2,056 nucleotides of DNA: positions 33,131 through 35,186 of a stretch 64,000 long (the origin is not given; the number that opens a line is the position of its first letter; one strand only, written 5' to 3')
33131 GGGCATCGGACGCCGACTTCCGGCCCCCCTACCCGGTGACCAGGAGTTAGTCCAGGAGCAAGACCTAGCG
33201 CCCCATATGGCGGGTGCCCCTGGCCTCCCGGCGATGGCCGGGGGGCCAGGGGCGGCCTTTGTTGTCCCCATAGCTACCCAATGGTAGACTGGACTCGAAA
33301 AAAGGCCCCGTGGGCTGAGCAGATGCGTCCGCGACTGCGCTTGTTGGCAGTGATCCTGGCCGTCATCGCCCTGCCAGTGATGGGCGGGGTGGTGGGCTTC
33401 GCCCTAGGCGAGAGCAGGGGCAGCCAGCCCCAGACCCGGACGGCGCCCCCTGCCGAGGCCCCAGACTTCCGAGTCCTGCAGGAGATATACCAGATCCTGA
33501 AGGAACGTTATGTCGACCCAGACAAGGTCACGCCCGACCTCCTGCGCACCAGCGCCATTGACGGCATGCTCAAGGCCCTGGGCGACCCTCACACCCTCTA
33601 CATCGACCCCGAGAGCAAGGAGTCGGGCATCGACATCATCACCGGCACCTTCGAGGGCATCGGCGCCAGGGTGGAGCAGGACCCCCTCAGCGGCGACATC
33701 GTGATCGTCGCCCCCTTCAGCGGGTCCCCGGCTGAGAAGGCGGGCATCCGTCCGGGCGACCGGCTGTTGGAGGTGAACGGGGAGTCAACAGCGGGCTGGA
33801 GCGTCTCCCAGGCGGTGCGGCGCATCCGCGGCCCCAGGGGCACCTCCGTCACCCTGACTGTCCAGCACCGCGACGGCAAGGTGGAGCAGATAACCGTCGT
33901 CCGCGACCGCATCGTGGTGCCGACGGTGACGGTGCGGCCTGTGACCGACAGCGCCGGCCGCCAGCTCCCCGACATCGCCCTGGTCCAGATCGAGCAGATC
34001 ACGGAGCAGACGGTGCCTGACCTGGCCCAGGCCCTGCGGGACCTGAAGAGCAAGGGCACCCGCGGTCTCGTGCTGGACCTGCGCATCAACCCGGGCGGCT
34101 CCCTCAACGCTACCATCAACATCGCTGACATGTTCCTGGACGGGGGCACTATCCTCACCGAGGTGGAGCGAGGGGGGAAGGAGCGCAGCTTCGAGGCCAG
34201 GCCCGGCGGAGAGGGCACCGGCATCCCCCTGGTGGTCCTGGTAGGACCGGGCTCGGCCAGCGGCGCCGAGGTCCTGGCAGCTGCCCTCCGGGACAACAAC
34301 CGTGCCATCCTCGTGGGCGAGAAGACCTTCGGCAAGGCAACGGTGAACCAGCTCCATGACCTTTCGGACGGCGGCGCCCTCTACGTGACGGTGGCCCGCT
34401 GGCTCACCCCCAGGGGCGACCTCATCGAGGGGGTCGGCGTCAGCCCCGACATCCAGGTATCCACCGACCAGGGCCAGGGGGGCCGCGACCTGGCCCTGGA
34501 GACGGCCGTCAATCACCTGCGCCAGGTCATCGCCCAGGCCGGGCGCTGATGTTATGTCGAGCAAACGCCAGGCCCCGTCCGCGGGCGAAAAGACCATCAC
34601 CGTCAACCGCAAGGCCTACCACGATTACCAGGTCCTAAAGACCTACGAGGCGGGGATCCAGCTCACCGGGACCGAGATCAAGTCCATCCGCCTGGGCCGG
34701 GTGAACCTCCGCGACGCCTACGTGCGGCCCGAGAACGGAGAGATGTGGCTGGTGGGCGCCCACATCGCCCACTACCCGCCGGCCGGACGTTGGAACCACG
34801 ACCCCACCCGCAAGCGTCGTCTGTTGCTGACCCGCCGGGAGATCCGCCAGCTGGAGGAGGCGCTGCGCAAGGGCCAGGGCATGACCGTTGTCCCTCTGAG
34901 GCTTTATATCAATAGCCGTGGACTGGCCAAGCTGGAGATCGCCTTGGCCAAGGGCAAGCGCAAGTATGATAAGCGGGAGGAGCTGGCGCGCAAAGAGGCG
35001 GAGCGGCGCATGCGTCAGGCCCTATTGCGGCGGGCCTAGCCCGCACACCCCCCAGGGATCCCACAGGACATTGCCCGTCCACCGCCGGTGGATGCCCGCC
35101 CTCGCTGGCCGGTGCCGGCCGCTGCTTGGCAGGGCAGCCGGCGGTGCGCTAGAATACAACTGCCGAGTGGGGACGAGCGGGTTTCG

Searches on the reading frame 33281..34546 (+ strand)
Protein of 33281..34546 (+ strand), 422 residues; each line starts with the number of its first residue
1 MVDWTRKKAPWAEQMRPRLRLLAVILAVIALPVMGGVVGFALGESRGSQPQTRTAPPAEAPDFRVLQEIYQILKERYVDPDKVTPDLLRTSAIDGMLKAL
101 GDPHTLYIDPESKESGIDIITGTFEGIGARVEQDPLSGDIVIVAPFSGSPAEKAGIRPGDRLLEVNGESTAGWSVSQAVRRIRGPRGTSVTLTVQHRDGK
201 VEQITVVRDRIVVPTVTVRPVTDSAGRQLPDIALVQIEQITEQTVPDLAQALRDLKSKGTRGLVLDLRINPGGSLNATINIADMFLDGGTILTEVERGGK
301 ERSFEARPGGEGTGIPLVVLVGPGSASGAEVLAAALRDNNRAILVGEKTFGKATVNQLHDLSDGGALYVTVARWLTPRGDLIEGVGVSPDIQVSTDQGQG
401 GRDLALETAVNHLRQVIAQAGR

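Call 6: search_protein_families(library=pfam, proteins=[window:33281-34546:+], max_evalue=1)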
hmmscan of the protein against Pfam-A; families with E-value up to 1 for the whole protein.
window:33281-34546:+ (422 aa): 7 families
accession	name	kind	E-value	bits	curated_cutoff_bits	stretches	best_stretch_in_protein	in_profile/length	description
PF03572.23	Peptidase_S41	-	1.9e-49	167.9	24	1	231-393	1-165/165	Peptidase family S41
PF17820.7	PDZ_6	-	4.2e-16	58.9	27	1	147-195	7-53/54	PDZ domain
PF00595.29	PDZ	-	1.1e-13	51.8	23.2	1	125-195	10-81/81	PDZ domain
PF13180.12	PDZ_2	-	1e-08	35.8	27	1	127-206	3-78/80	PDZ domain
PF22694.1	CtpB_N-like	-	9.5e-08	32.8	27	1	57-111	32-84/85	Activating protease CtpB N-terminal domain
PF14685.13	PDZ_Tricorn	-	0.0028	18.1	25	1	148-206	30-88/88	Tricorn protease PDZ domain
PF10090.15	HPTransfase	-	0.023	14.9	22.9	1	13-85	29-101/123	Histidine phosphotransferase C-terminal domain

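Call 7: search_protein_families(library=ncbifam, proteins=[window:33281-34546:+], max_evalue=1)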
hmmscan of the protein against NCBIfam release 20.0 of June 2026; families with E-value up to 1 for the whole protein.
window:33281-34546:+ (422 aa): 20 families
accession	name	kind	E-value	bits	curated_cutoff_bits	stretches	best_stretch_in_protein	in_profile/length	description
NF052377.1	lmo1851_S41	exception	8e-89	298.5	725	1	22-395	7-369/468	lmo1851 family serine protease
TIGR00225.1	prc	subfamily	2.2e-87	293.2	218.6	1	90-397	16-318/335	C-terminal processing peptidase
NF045588.1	Cterm_S41_CtpA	exception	2.2e-80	270.5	625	1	91-397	77-380/401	carboxyl-terminal processing protease CtpA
NF045589.1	Cterm_S41_CtpB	exception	6.6e-80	268.8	633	1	91-398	83-385/416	carboxyl-terminal processing protease CtpB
NF045590.1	Cterm_S41_CtpC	exception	2.4e-76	257.2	665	1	90-397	81-382/418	carboxyl-terminal processing protease CtpC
TIGR03900.1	prc_long_Delta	hypoth_equivalog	6.6e-72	242.8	660.95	1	66-394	83-405/973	MXAN_5808 family serine peptidase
NF045591.1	Cterm_S41_CtpZ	exception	5.3e-65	219.7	525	1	91-413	77-397/403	carboxyl-terminal processing protease CtpZ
NF051464.1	tail_spec_CT441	exception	6.2e-42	144.2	700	1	92-395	215-527/645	tail-specific protease Tsp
NF008388.1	PRK11186.1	exception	7.5e-40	136.9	825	1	68-362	186-487/663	carboxy terminal-processing peptidase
NF033424.1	chlamy_CPAF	equivalog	6.2e-10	38.3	250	1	316-394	458-539/564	protease-like activity factor CPAF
NF058627.1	S41_Gfo1087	equivalog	6.5e-10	38.5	455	1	140-285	137-277/489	GFO_1087 family putative carboxy terminal peptidase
TIGR02037.1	degP_htrA_DO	subfamily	2.5e-05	23.4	416.2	1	146-209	267-328/434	Do family serine endopeptidase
TIGR00054.1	TIGR00054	equivalog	0.00018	20.5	147.55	1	140-210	204-271/421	RIP metalloprotease RseP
NF041199.1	trx7_PDZ_seleno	equivalog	0.00073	18.5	300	1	146-206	211-270/390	Trx7/PDZ domain-containing (seleno)protein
NF008046.0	PRK10779.1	equivalog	0.001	18.2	477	1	146-209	230-290/450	sigma E protease regulator RseP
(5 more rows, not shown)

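Call 37: find_homologous_proteins(query=window:33281-34546:+, max_evalue=1e-60)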
Query window:33281-34546:+ (422 aa): 1259 proteins with E <= 1e-60 among 8000 candidates; the best 120 are listed.
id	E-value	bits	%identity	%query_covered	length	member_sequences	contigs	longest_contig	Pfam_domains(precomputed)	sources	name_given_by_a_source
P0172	3.2e-227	772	87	97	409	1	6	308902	PF17820.8,PF03572.24,PF00595.30,PF13180.13,PF22694.2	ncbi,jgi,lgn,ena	-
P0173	3.5e-226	769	88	93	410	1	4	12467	PF17820.8,PF03572.24,PF00595.30,PF13180.13,PF22694.2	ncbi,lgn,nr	ncbi:Carboxy-terminal processing protease CtpA [bacterium HR24]|nr:Carboxy-terminal processing prote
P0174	4.5e-226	768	86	97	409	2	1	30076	PF17820.8,PF03572.24,PF00595.30,PF13180.13,PF22694.2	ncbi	-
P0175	5.3e-225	765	88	93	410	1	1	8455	PF17820.8,PF03572.24,PF00595.30,PF13180.13,PF22694.2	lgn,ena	-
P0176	1.4e-224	763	88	93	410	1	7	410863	PF17820.8,PF03572.24,PF00595.30,PF13180.13,PF22694.2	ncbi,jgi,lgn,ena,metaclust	metaclust:\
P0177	1.5e-224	763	88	93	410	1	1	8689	PF17820.8,PF03572.24,PF00595.30,PF13180.13,PF22694.2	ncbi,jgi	jgi:carboxyl-terminal processing protease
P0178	1.4e-223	760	88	93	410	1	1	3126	PF17820.8,PF03572.24,PF00595.30,PF13180.13,PF22694.2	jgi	jgi:carboxyl-terminal processing protease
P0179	2.0e-217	740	87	93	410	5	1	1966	PF17820.8,PF03572.24,PF00595.30,PF13180.13,PF22694.2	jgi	-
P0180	1.1e-162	560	67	90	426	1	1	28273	PF17820.8,PF03572.24,PF00595.30,PF13180.13,PF22694.2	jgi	-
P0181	2.8e-158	545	62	91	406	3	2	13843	PF17820.8,PF03572.24,PF00595.30,PF13180.13,PF22694.2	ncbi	-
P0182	3.0e-157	542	64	93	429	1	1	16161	PF17820.8,PF03572.24,PF00595.30,PF13180.13,PF22694.2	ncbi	-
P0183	1.1e-155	537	62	93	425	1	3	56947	PF17820.8,PF03572.24,PF00595.30,PF13180.13,PF22694.2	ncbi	-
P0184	1.7e-155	536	61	95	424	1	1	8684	PF17820.8,PF03572.24,PF00595.30,PF13180.13,PF22694.2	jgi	-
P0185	2.4e-155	535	61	95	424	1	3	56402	PF17820.8,PF03572.24,PF00595.30,PF13180.13,PF22694.2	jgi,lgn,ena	-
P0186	6.0e-154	531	61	95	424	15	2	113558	PF17820.8,PF03572.24,PF00595.30,PF13180.13,PF22694.2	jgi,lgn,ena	jgi:carboxyl-terminal processing protease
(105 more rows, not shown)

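Call 39: find_encoding_contigs(protein=P0172, flank=6000, max_places=3)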
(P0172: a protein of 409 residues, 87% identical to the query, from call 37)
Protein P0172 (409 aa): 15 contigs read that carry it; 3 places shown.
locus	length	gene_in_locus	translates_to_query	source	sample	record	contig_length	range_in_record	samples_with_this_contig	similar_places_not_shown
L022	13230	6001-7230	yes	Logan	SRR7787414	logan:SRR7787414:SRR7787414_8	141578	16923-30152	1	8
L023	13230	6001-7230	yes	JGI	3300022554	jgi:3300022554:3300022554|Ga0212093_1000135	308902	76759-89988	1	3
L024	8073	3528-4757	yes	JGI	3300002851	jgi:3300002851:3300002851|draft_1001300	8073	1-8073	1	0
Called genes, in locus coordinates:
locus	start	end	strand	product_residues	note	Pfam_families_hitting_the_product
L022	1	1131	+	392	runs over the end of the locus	PF00155:Aminotran_1_2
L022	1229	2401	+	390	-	PF13167:GTP-bdg_N, PF16360:GTP-bdg_M, PF03308:MeaB (faint), PF00009:GTP_EFTU (faint), PF01926:MMR_HSR1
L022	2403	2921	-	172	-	PF03358:FMN_red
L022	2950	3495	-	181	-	-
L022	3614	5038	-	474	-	PF01425:Amidase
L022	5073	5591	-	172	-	PF01242:PTPS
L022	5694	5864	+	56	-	-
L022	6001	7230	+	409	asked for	PF22694:CtpB_N-like, PF00595:PDZ, PF13180:PDZ_2 (weak), PF17820:PDZ_6, PF03572:Peptidase_S41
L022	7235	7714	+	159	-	PF01668:SmpB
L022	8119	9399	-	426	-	PF07690:MFS_1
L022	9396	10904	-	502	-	PF01656:CbiA, PF13500:AAA_26, PF07685:GATase_3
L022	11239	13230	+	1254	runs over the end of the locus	PF02514:CobN-Mg_chel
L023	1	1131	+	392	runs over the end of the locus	PF00155:Aminotran_1_2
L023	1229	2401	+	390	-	PF13167:GTP-bdg_N, PF16360:GTP-bdg_M, PF03308:MeaB (faint), PF00009:GTP_EFTU (faint), PF01926:MMR_HSR1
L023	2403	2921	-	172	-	PF03358:FMN_red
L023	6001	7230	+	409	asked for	PF22694:CtpB_N-like, PF00595:PDZ, PF13180:PDZ_2 (weak), PF17820:PDZ_6, PF03572:Peptidase_S41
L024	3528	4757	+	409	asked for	PF22694:CtpB_N-like, PF00595:PDZ, PF13180:PDZ_2 (weak), PF17820:PDZ_6, PF03572:Peptidase_S41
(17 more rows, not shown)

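Call 40: find_encoding_contigs(protein=P0176, flank=6000, max_places=3)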
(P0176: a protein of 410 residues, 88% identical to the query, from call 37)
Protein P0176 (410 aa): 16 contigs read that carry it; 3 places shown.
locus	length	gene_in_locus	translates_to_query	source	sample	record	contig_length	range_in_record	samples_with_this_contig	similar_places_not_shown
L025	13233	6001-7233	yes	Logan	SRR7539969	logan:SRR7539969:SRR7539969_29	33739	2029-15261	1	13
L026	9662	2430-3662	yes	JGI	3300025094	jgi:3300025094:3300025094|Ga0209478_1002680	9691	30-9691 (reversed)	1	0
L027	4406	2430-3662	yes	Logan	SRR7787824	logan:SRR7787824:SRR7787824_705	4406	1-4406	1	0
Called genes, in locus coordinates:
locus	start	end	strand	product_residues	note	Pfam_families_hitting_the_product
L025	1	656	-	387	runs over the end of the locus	-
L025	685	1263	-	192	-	-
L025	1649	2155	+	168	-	-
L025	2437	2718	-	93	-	-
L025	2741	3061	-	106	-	-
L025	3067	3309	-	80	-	-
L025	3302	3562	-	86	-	-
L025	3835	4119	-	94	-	-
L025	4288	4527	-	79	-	-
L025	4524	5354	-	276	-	-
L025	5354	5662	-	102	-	-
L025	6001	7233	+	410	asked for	PF22694:CtpB_N-like, PF00595:PDZ, PF13180:PDZ_2 (weak), PF17820:PDZ_6, PF03572:Peptidase_S41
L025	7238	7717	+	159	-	PF01668:SmpB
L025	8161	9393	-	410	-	PF07690:MFS_1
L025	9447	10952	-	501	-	PF01656:CbiA, PF13500:AAA_26, PF07685:GATase_3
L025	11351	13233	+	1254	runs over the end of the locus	PF02514:CobN-Mg_chel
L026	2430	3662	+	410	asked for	PF22694:CtpB_N-like, PF00595:PDZ, PF13180:PDZ_2 (weak), PF17820:PDZ_6, PF03572:Peptidase_S41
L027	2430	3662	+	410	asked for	PF22694:CtpB_N-like, PF00595:PDZ, PF13180:PDZ_2 (weak), PF17820:PDZ_6, PF03572:Peptidase_S41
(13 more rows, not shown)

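Call 52: find_encoding_contigs(protein=P0180, flank=6000, max_places=2)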
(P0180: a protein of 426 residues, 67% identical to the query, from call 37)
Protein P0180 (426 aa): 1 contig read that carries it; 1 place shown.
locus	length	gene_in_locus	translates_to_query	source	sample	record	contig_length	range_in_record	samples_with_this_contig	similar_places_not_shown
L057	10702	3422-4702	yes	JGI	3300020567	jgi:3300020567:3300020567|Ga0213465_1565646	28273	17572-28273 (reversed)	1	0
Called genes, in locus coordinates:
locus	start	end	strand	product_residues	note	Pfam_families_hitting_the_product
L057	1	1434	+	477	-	?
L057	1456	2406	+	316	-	PF19300:BPD_transp_1_N (weak), PF00528:BPD_transp_1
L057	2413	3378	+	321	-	PF12911:OppC_N, PF00528:BPD_transp_1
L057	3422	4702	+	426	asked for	PF22694:CtpB_N-like (weak), PF00595:PDZ, PF13180:PDZ_2 (weak), PF17820:PDZ_6, PF03572:Peptidase_S41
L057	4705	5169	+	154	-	PF01668:SmpB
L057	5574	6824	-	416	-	PF07690:MFS_1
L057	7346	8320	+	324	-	PF01497:Peripla_BP_2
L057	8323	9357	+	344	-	PF01032:FecCD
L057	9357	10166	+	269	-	PF00005:ABC_tran, PF02463:SMC_N (faint), PF13304:AAA_21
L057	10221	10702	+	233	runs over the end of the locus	PF01325:Fe_dep_repress, PF02742:Fe_dep_repr_C, PF04023:FeoA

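Call 53: find_encoding_contigs(protein=P0183, flank=6000, max_places=2)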
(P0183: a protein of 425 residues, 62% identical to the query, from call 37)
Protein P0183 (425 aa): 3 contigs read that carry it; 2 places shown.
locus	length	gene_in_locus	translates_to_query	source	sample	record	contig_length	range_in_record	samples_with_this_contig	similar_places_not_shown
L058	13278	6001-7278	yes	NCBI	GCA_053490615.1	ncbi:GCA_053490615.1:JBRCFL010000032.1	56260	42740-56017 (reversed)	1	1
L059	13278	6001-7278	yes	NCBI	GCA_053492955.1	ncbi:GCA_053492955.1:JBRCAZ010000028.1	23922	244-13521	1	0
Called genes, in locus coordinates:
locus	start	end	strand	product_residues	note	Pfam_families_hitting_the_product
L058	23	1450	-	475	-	PF01425:Amidase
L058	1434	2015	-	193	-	PF01242:PTPS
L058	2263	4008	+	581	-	PF00496:SBP_bac_5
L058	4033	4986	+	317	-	PF19300:BPD_transp_1_N, PF00528:BPD_transp_1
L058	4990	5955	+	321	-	PF12911:OppC_N, PF00528:BPD_transp_1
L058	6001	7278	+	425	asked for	PF22694:CtpB_N-like, PF00595:PDZ, PF13180:PDZ_2 (weak), PF17820:PDZ_6, PF03572:Peptidase_S41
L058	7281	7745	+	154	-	PF01668:SmpB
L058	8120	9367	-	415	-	PF07690:MFS_1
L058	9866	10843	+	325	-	PF01497:Peripla_BP_2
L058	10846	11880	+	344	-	PF01032:FecCD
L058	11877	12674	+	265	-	PF00005:ABC_tran, PF13304:AAA_21 (faint)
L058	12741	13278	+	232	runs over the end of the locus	PF01325:Fe_dep_repress, PF02742:Fe_dep_repr_C, PF04023:FeoA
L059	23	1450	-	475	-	PF01425:Amidase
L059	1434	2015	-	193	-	PF01242:PTPS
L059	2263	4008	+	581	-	PF00496:SBP_bac_5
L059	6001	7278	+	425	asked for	PF22694:CtpB_N-like, PF00595:PDZ, PF13180:PDZ_2 (weak), PF17820:PDZ_6, PF03572:Peptidase_S41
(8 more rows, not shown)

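Call 54: find_encoding_contigs(protein=P0186, flank=6000, max_places=2)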
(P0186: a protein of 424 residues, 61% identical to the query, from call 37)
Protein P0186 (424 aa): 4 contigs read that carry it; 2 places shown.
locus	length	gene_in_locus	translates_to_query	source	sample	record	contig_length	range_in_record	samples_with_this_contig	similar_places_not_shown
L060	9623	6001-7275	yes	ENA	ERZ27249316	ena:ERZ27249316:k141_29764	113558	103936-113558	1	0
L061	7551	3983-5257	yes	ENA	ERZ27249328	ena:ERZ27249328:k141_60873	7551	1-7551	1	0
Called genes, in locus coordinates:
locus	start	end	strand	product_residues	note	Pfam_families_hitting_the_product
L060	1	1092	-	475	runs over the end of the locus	PF01425:Amidase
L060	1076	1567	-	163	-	PF01242:PTPS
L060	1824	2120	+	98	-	PF14333:DUF4389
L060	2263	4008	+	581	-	PF00496:SBP_bac_5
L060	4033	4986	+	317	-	PF19300:BPD_transp_1_N (weak), PF00528:BPD_transp_1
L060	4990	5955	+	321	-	PF12911:OppC_N, PF00528:BPD_transp_1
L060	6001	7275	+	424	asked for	PF22694:CtpB_N-like, PF00595:PDZ, PF13180:PDZ_2 (weak), PF17820:PDZ_6, PF03572:Peptidase_S41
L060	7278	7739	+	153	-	PF01668:SmpB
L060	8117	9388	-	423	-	PF07690:MFS_1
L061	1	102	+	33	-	?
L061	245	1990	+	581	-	PF00496:SBP_bac_5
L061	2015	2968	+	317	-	PF19300:BPD_transp_1_N (weak), PF00528:BPD_transp_1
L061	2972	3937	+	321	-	PF12911:OppC_N, PF00528:BPD_transp_1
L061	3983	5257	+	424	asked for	PF22694:CtpB_N-like, PF00595:PDZ, PF13180:PDZ_2 (weak), PF17820:PDZ_6, PF03572:Peptidase_S41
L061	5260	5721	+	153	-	PF01668:SmpB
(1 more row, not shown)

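Call 67: find_encoding_contigs(protein=P0174, flank=6000, max_places=2)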
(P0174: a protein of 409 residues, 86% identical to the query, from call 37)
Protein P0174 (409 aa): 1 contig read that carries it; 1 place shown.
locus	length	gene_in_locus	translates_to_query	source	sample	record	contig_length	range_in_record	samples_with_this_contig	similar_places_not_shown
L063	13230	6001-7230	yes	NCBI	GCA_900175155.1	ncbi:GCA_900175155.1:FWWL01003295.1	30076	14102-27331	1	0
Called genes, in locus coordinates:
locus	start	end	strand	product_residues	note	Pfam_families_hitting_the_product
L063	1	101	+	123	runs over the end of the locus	PF07110:EthD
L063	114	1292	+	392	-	PF00155:Aminotran_1_2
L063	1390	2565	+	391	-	PF13167:GTP-bdg_N, PF16360:GTP-bdg_M, PF00009:GTP_EFTU (faint), PF01926:MMR_HSR1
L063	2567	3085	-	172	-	PF03358:FMN_red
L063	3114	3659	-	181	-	-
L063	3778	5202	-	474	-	PF01425:Amidase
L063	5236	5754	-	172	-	PF01242:PTPS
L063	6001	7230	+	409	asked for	PF22694:CtpB_N-like, PF00595:PDZ, PF13180:PDZ_2 (weak), PF17820:PDZ_6, PF03572:Peptidase_S41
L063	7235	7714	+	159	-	PF01668:SmpB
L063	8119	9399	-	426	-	PF07690:MFS_1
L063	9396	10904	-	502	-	PF01656:CbiA, PF13500:AAA_26, PF07685:GATase_3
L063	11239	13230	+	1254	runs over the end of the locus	PF02514:CobN-Mg_chel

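Call 68: find_encoding_contigs(protein=P0173, flank=6000, max_places=2)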
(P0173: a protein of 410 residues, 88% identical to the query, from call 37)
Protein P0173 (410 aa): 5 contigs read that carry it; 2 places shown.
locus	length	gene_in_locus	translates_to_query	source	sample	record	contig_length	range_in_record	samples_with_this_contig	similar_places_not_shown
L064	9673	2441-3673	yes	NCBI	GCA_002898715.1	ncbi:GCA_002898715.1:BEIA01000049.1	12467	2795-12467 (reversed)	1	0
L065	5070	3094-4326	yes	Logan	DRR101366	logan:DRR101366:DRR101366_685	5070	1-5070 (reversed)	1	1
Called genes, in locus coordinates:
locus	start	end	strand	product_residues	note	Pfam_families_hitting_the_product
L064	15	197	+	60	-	-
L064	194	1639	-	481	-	PF01425:Amidase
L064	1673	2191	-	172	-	PF01242:PTPS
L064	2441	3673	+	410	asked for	PF22694:CtpB_N-like, PF00595:PDZ, PF13180:PDZ_2 (weak), PF17820:PDZ_6, PF03572:Peptidase_S41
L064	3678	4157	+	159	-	PF01668:SmpB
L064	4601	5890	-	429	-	PF07690:MFS_1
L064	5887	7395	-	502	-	PF01656:CbiA, PF13500:AAA_26, PF07685:GATase_3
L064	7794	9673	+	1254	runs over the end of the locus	PF02514:CobN-Mg_chel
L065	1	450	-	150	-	?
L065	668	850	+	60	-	-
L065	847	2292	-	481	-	PF01425:Amidase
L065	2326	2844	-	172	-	PF01242:PTPS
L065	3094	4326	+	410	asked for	PF22694:CtpB_N-like, PF00595:PDZ, PF13180:PDZ_2 (weak), PF17820:PDZ_6, PF03572:Peptidase_S41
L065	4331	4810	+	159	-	PF01668:SmpB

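Call 74: search_protein_families(library=phrogs, proteins=[L025:4524-5354:-, L025:5354-5662:-, L025:685-1263:-, L025:1649-2155:+, L025:2741-3061:-, L025:3835-4119:-], max_evalue=0.001)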
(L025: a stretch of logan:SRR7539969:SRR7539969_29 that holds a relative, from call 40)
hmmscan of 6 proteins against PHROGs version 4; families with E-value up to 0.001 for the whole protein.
L025:4524-5354:- (276 aa): 1 family
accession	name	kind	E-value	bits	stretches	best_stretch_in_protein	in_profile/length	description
phrog_291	-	lysis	2.5e-08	34.1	1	5-214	114-308/509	endolysin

L025:5354-5662:- (102 aa): 0 families

L025:685-1263:- (192 aa): 0 families

L025:1649-2155:+ (168 aa): 0 families

L025:2741-3061:- (106 aa): 0 families

L025:3835-4119:- (94 aa): 0 families

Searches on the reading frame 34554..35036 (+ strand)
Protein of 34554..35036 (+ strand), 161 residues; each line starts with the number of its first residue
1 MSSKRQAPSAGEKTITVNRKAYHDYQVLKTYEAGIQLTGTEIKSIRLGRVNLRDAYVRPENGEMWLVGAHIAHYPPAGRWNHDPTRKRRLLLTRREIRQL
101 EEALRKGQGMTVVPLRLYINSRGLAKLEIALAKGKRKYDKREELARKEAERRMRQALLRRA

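Call 6: search_protein_families(library=pfam, proteins=[window:34554-35036:+], max_evalue=1)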
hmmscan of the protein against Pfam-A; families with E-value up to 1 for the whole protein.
window:34554-35036:+ (161 aa): 1 family
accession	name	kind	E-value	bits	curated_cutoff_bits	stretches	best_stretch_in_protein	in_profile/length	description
PF01668.23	SmpB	-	2.3e-55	186.9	27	1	15-157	1-141/143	SmpB protein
